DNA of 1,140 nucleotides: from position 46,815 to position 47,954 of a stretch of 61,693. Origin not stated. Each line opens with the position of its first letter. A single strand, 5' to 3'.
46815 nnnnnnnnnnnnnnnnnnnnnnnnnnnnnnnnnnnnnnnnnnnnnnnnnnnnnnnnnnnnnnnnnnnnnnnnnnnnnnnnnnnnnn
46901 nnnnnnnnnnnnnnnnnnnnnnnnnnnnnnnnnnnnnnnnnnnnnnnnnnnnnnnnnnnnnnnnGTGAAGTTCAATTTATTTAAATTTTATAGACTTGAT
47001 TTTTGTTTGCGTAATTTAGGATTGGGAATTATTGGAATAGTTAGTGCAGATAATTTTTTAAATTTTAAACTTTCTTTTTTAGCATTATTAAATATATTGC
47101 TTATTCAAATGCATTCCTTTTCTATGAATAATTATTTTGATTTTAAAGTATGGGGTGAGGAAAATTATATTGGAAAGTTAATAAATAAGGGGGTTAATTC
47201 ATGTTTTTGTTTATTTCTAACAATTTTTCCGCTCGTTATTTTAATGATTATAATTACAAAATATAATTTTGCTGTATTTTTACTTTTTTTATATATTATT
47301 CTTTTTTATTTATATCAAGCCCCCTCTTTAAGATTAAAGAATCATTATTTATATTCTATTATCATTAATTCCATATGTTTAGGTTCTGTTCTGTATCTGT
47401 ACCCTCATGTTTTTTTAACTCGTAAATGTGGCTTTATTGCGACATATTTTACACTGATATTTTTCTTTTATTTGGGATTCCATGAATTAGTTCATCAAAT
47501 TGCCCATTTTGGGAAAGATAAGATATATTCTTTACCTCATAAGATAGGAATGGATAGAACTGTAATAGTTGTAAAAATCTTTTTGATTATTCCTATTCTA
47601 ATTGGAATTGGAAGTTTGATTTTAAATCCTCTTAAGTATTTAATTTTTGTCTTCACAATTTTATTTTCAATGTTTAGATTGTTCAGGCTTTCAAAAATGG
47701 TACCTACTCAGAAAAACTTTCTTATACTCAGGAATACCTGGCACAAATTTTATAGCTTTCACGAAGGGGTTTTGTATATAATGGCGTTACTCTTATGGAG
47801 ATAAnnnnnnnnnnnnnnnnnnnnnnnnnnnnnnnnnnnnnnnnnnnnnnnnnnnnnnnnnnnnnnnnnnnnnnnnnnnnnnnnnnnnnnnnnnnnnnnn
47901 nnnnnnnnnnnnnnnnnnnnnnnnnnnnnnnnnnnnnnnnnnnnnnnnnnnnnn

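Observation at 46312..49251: Methanofuran-type furan module (MfnE-like kinase, MfnF-like barrel, MfnB) in a diderm bacterium without visible C1 context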

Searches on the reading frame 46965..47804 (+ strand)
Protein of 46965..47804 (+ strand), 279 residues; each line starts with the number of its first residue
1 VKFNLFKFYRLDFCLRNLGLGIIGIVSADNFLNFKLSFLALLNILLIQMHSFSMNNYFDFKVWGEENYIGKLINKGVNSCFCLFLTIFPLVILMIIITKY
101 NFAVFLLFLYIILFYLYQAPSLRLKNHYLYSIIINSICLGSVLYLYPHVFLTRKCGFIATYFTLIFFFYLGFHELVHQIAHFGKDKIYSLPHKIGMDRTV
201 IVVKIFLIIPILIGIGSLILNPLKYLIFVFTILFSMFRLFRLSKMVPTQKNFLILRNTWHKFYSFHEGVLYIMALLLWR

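Call 3: search_protein_families(library=pfam, proteins=[window:46965-47804:+], max_evalue=0.01)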
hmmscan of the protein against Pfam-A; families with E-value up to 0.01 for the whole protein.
window:46965-47804:+ (279 aa): 1 family
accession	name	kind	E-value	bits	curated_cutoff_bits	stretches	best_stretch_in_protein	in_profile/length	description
PF01040.23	UbiA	-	1e-06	28.6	34.2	1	26-243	11-232/250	UbiA prenyltransferase family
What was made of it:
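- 46965..47804 (+): Divergent UbiA-superfamily integral membrane transferase. It is the proposed coupling enzyme that replaces MfnF. Pfam UbiA scores 28.6 bits, below the cut-off of 34.2 (call 3).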

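Call 4: search_protein_families(library=ncbifam, proteins=[window:46965-47804:+], max_evalue=0.01)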
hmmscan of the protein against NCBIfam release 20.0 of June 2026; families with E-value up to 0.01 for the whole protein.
window:46965-47804:+ (279 aa): 1 family
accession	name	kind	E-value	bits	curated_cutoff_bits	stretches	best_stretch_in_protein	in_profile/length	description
NF009523.0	PRK12884.1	equivalog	2.7e-05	23.5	269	1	10-249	12-250/279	prenyltransferase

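Call 8: find_homologous_proteins(query=window:46965-47804:+, max_evalue=0.001)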
Query window:46965-47804:+ (279 aa): 30 proteins with E <= 0.001 among 2176 candidates.
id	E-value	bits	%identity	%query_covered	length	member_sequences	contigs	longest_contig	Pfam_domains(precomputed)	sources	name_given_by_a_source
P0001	7.6e-98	346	59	100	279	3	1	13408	-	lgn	-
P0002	1.2e-94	335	58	100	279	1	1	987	PF01040.24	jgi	jgi:hypothetical protein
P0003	3.4e-94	334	58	100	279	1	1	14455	PF01040.24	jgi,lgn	-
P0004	1.2e-93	332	59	98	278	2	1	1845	PF01040.24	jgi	jgi:4-hydroxybenzoate polyprenyltransferase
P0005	6.7e-91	323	55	100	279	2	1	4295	PF01040.24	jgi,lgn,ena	-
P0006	8.2e-87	310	55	99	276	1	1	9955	PF01040.24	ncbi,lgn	ncbi:MAG: UbiA family prenyltransferase [Candidatus Omnitrophota bacterium]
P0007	1.3e-81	293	53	100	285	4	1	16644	PF01040.24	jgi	-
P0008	2.0e-81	292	54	98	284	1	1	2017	PF01040.24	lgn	-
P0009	1.6e-80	289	52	96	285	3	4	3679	PF01040.24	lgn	-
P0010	2.1e-78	282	54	95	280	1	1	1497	-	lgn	-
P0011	2.3e-77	279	51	98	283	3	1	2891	PF01040.24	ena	-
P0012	6.4e-77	277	51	97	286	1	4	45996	PF01040.24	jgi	jgi:4-hydroxybenzoate polyprenyltransferase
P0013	6.5e-76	274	50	97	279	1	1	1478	PF01040.24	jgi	jgi:hypothetical protein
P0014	1.0e-74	270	48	97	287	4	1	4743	PF01040.24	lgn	-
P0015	3.8e-74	268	47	98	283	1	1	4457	PF01040.24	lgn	-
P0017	1.3e-69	253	48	99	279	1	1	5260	PF01040.24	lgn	-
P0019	1.9e-64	236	44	99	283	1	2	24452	-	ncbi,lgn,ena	-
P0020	3.3e-63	232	40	98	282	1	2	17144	PF01040.24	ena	-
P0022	2.3e-62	229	43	98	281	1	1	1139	PF01040.24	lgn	-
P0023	1.6e-60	223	43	99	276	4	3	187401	PF01040.24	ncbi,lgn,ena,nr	ncbi:MAG: UbiA prenyltransferase family protein [Candidatus Aenigmarchaeota archaeon]|nr:UbiA prenyl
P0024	1.1e-59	221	42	98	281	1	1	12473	PF01040.24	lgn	-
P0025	1.3e-58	217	49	81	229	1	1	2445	PF01040.24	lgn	-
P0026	5.8e-56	208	41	83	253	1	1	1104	PF01040.24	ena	-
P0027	3.9e-55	206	53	70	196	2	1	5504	PF01040.24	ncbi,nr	ncbi:MAG: hypothetical protein FJW56_02425, partial [Actinobacteria bacterium]|nr:hypothetical prote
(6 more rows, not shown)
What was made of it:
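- On UbiA superfamily: Most homologues carry a precomputed PF01040 hit (call 8).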

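Call 9: find_encoding_contigs(protein=P0023, flank=10000, max_places=2)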
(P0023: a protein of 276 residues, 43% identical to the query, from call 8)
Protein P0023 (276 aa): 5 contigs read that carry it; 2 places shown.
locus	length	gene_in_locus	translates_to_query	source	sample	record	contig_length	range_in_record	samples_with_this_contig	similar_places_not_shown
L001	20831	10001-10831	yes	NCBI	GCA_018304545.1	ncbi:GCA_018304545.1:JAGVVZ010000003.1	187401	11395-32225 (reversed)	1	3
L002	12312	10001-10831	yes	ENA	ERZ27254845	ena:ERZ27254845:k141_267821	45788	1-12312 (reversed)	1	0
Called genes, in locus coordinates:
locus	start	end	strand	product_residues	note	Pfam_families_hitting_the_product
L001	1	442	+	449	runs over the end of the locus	PF02310:B12-binding, PF04055:Radical_SAM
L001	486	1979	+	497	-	PF13231:PMT_2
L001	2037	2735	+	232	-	PF00535:Glycos_transf_2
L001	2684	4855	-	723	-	PF10131:PTPS_related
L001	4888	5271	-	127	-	-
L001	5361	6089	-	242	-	PF00977:His_biosynth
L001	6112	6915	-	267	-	PF00121:TIM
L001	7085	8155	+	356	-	PF00478:IMPDH, PF03060:NMO, PF01070:FMN_dh, PF00977:His_biosynth (faint), PF01645:Glu_synthase (weak), PF03060:NMO (weak)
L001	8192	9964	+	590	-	PF13522:GATase_6, PF13537:GATase_7, PF00733:Asn_synthase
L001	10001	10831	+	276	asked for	PF01040:UbiA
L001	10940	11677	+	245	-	PF04476:4HFCP_synth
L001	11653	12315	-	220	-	PF00696:AA_kinase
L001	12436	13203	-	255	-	PF08241:Methyltransf_11, PF13649:Methyltransf_25 (weak)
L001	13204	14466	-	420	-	PF00278:Orn_DAP_Arg_deC, PF02784:Orn_Arg_deC_N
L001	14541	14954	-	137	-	-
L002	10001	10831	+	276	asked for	PF01040:UbiA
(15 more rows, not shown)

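Call 10: find_encoding_contigs(protein=P0012, flank=10000, max_places=2)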
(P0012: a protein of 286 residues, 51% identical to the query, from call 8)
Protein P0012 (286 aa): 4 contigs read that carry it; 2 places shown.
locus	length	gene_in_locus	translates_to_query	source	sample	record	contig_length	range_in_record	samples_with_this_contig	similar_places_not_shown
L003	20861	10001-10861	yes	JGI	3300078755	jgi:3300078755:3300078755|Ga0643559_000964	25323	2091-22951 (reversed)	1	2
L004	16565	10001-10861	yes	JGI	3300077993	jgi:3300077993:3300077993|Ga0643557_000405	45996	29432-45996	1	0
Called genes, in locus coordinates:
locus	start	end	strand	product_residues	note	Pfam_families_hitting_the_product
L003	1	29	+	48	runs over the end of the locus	-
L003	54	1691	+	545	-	PF00239:Resolvase, PF07508:Recombinase, PF13408:Zn_ribbon_recom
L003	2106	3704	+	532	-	-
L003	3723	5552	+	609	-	PF13230:GATase_4 (faint), PF13522:GATase_6, PF13537:GATase_7, PF01380:SIS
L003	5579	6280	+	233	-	PF00590:TP_methylase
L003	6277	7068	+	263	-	PF25084:LbH_EIF2B (faint), PF25087:GMPPB_C, PF00132:Hexapep, PF13720:Acetyltransf_11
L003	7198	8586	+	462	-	PF02366:PMT, PF16192:PMT_4TMC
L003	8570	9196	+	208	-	-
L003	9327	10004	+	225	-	PF00696:AA_kinase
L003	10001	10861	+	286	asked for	PF01040:UbiA (faint)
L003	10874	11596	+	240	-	PF04476:4HFCP_synth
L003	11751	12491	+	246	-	PF00977:His_biosynth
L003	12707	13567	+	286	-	PF00702:Hydrolase, PF12710:HAD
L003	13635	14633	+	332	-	PF04055:Radical_SAM, PF13353:Fer4_12 (weak)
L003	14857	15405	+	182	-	PF00156:Pribosyltran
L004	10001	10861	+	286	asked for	PF01040:UbiA (faint)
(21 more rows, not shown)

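Call 14: search_solved_structures(query=window:46965-47804:+, max_evalue=1, show_alignments=2)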
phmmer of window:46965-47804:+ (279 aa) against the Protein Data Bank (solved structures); distinct sequences matched with E-value up to 1: 0.
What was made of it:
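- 46965..47804 (+): No PDB match by sequence (call 14).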

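Call 22: find_related_loci(query=A1, collection=genome_contigs, flank=10000)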
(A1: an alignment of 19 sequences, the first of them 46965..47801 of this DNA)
Query A1 (279 aa) in genome_contigs; peptide patterns used: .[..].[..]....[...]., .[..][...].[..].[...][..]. (x = any residue, [..] = any of these).
63 stretches matched a pattern; 6 encode a relative of the query (tblastn E <= 1e-3); 6 distinct loci.
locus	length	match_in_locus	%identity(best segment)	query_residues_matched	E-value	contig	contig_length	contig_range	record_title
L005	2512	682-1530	53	2-279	7e-88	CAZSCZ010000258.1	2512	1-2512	MAG TPA_asm: uncultured Spirochaetia bacterium isolate binchicken_co256_261 genome assembly, contig: NODE_153972_length_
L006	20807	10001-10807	51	4-272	1e-81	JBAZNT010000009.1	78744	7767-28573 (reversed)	MAG: Candidatus Omnitrophota bacterium isolate SO_2017_LW4_77 scaffold_937_c1_LW137-91_2017, whole genome shotgun sequen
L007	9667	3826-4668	44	1-277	1e-68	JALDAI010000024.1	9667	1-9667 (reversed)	MAG: Candidatus Nanoanaerosalina archaeon isolate NHA24 k141_923317_length_9667_cov_28.1505, whole genome shotgun sequen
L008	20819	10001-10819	43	4-278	1e-68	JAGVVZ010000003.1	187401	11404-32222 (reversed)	MAG: Candidatus Aenigmatarchaeota archaeon isolate RIFCSPHIGHO2_02_FULL_35_12 rifcsphigho2_02_scaffold_55, whole genome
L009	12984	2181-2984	36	6-273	4e-43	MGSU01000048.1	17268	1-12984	MAG: Deltaproteobacteria bacterium RIFOXYA12_FULL_61_11 rifixya3_full_scaffold_1646, whole genome shotgun sequence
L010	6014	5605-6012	48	2-135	1e-31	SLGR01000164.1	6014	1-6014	MAG: Candidatus Sumerlaeota bacterium isolate CSSed165cm_109 CSSed16-5cm-63807, whole genome shotgun sequence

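Call 26: find_encoding_contigs(protein=P0019, flank=10000, max_places=1)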
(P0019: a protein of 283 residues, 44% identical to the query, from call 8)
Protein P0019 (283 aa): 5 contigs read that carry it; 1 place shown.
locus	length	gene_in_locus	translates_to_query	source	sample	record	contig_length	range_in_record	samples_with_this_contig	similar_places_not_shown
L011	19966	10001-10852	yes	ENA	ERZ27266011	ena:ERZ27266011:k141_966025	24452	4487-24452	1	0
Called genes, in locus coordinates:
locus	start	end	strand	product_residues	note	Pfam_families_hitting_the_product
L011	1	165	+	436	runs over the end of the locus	-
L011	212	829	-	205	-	PF02310:B12-binding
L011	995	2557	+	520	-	PF00343:Phosphorylase (weak), PF00534:Glycos_transf_1, PF13692:Glyco_trans_1_4 (weak)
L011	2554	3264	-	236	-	PF04476:4HFCP_synth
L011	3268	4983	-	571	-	-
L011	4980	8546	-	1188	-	-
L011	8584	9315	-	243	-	PF00977:His_biosynth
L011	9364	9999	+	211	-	PF00696:AA_kinase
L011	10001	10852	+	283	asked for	-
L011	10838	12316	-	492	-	PF01943:Polysacc_synt, PF13440:Polysacc_synt_3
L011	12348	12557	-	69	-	-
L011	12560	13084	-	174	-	PF01994:Trm56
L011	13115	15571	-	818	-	-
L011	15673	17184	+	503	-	PF01935:DUF87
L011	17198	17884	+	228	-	PF00535:Glycos_transf_2, PF10111:Glyco_tranf_2_2 (weak), PF12804:NTP_transf_3 (weak), PF13641:Glyco_tranf_2_3 (weak)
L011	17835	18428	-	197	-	PF00265:TK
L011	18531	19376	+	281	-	-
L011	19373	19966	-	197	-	?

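Call 27: find_encoding_contigs(protein=P0020, flank=10000, max_places=1)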
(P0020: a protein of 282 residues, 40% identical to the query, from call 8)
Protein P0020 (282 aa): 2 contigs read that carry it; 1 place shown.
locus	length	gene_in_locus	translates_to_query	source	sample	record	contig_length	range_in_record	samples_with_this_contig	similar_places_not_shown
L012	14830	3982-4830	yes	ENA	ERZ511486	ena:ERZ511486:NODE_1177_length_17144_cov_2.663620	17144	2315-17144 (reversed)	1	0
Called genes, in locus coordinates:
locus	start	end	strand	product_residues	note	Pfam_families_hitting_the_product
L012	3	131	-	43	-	?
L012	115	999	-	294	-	-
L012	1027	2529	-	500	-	PF01943:Polysacc_synt, PF13440:Polysacc_synt_3, PF01554:MatE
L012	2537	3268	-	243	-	PF00977:His_biosynth, PF05690:ThiG (faint)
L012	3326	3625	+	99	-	PF00696:AA_kinase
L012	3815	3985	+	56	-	-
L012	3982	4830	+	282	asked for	PF01040:UbiA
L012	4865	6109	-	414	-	-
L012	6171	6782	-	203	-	PF09997:DUF2238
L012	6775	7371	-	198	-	PF26799:DUF8268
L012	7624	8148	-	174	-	PF01994:Trm56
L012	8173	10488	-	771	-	-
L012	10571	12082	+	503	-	PF01935:DUF87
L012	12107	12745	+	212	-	PF00535:Glycos_transf_2, PF13641:Glyco_tranf_2_3 (weak), PF12804:NTP_transf_3 (weak)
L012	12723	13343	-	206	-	PF00265:TK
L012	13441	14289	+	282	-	-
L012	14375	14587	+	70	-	-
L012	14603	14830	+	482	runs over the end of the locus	PF00884:Sulfatase (faint), PF01663:Phosphodiest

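Call 28: find_encoding_contigs(protein=P0007, flank=10000, max_places=1)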
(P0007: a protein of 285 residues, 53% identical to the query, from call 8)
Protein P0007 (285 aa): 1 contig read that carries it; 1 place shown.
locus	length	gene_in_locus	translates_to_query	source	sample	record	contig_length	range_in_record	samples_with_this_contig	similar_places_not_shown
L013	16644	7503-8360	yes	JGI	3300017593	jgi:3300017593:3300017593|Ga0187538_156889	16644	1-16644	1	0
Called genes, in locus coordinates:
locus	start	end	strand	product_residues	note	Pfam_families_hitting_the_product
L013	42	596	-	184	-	PF01790:LGT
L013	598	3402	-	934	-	PF13098:Thioredoxin_2 (faint), PF13462:Thioredoxin_4 (faint)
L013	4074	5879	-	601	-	PF13522:GATase_6, PF13537:GATase_7, PF00733:Asn_synthase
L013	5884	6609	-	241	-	PF04476:4HFCP_synth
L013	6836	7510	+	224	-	PF00696:AA_kinase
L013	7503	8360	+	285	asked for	PF01040:UbiA (weak)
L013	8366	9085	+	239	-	PF00977:His_biosynth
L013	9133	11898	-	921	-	-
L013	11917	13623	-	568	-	-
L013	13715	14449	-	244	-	PF01522:Polysacc_deac_1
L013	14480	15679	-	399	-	-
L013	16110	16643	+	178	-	?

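Call 29: predict_structure(alignment_id=A1)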
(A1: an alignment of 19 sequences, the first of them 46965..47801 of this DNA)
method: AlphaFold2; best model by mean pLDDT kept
length: 279 residues; sequences in the alignment: 19
mean_pLDDT: 91.7   pTM: 0.88
mean pLDDT of the five models: 91.7, 91.7, 90.9, 90.4, 89.1
residues with pLDDT >= 90: 213; 70-90: 58; 50-70: 8; < 50: 0
segments of 3 or more residues with pLDDT < 50: none
pLDDT, mean of each block of 10 residues (from residue 1): 93 91 92 92 97 95 92 96 97 91 91 92 87 95 96 92 96 92 78 92 96 96 92 95 91 81 78 90
secondary structure, 60 per line:
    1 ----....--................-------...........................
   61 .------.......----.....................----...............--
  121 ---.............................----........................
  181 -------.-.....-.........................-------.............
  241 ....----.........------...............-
elements in order: H5-8 H11-26 H34-61 H68-74 H79-99 H104-118 H128-152 H157-180 H190-194 H196-220 H228-244 H249-257 H264-278
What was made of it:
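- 46965..47804 (+): The AF2 model has pLDDT 91.7 (call 29).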

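Call 34: fold_search(model_id=the predicted structure, library=pdb)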
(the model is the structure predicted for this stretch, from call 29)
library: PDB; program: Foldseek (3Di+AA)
matches with E <= 10: 399; with E <= 0.001: 11
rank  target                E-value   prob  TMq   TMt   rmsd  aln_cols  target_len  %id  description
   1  7bpu_A                3.5e-05  1.00  0.77  0.77   3.5       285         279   15  Structural and mechanistic insights into the biosynthesis of Digeranylgeranylglyceryl phosphate synthase in membranes (released 2021-04-14)
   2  6m31_A                5.5e-05  1.00  0.72  0.72   4.2       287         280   16  Structural and Functional Insights into an Archaeal Lipid Synthase (released 2021-02-03)
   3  4tq5                  8.8e-05  1.00  0.78  0.79   3.8       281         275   14  Structure of a UbiA homolog from Archaeoglobus fulgidus (released 2014-07-16)
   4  4tq6_A                1.7e-04  1.00  0.77  0.80   3.3       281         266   13  Structure of a UbiA homolog from Archaeoglobus fulgidus bound to Cd2+ (released 2014-07-16)
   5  4tq3_A                2.0e-04  1.00  0.77  0.76   3.9       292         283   15  Structure of a UbiA homolog from Archaeoglobus fulgidus bound to GPP and Mg2+ (released 2014-07-16)
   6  4tq4_D                2.3e-04  1.00  0.72  0.69   6.0       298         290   14  Structure of a UbiA homolog from Archaeoglobus fulgidus bound to DMAPP and Mg2+ (released 2014-07-16)
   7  4tq3_B                2.4e-04  1.00  0.78  0.77   3.8       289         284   13  Structure of a UbiA homolog from Archaeoglobus fulgidus bound to GPP and Mg2+ (released 2014-07-16)
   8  4tq4_B                3.0e-04  1.00  0.77  0.75   4.2       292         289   15  Structure of a UbiA homolog from Archaeoglobus fulgidus bound to DMAPP and Mg2+ (released 2014-07-16)
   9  4tq4_C                4.7e-04  1.00  0.73  0.71   4.7       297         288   14  Structure of a UbiA homolog from Archaeoglobus fulgidus bound to DMAPP and Mg2+ (released 2014-07-16)
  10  4tq4_A                5.6e-04  1.00  0.77  0.75   4.1       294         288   14  Structure of a UbiA homolog from Archaeoglobus fulgidus bound to DMAPP and Mg2+ (released 2014-07-16)
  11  4tq6_B                6.6e-04  1.00  0.76  0.80   3.5       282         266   13  Structure of a UbiA homolog from Archaeoglobus fulgidus bound to Cd2+ (released 2014-07-16)
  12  4od5_A                4.0e-03  1.00  0.66  0.67   4.8       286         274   12  Substrate-bound structure of a UbiA homolog from Aeropyrum pernix K1 (released 2014-03-19)
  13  4od4_A                5.4e-03  1.00  0.63  0.64   5.9       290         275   12  Apo structure of a UbiA homolog from Aeropyrum pernix K1 (released 2014-03-19)
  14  8djk_B                8.6e-03  1.00  0.59  0.58   6.6       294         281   15  HMGCR-UBIAD1 Complex State 2 (released 2022-08-03)
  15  8j8j_A                3.8e-02  1.00  0.70  0.68   5.2       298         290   12  Membrane bound PRTase, C3 symmetry, donor bound (released 2024-02-07)
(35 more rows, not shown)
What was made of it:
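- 46965..47804 (+): Foldseek gives TM 0.77 to DGGGP synthase 7bpu and AfUbiA 4tq5, and also matches the membrane PRTase 8j8j (call 34).
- On UbiA superfamily: TM is 0.77-0.78 to 7bpu, 4tq5 and 4tq3 (calls 29, 34).
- Closest known: Decaprenyl-phosphate 5-phosphoribosyltransferase. Same: The 8j8j structure is among the fold matches (call 34).
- Closest known: Digeranylgeranylglyceryl phosphate synthase and AfUbiA. Same: These are the best structural matches, at TM 0.77 over the whole protein (call 34).
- The closest folds are prenyl-diphosphate-using enzymes: DGGGPS and AfUbiA at TM 0.77 (call 34).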

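Call 38: find_related_loci(query=A1, collection=metagenome_contigs, flank=10000)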
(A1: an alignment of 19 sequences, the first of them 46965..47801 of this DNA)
Query A1 (279 aa) in metagenome_contigs; peptide patterns used: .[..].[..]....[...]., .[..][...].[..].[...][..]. (x = any residue, [..] = any of these).
117 stretches matched a pattern; 14 encode a relative of the query (tblastn E <= 1e-3); 14 distinct loci.
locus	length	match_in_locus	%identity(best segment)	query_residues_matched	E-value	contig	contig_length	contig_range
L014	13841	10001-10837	58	1-279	5e-96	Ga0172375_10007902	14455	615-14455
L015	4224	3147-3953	56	1-269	9e-90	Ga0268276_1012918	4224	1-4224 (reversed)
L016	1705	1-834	53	7-279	4e-88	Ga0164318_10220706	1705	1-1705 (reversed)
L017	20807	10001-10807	51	4-272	2e-81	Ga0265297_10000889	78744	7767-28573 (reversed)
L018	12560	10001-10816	51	2-273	2e-80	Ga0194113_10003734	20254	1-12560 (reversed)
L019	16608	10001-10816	51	2-273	2e-80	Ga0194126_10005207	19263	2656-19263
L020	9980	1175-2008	49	2-279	2e-68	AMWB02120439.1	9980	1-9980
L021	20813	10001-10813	39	4-277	5e-50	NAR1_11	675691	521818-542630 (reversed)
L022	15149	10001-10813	37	4-276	2e-48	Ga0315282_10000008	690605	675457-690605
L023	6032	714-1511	36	4-272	8e-48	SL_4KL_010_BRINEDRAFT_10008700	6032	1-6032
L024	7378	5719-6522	36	6-273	8e-43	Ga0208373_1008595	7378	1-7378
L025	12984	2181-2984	36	6-273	9e-43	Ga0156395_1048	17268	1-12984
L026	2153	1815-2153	55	2-114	1e-31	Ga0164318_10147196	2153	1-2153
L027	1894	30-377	47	162-277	4e-30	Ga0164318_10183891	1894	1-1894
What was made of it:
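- Nanohaloarchaeum antarcticus (L021, contig NAR1_11, call 38).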
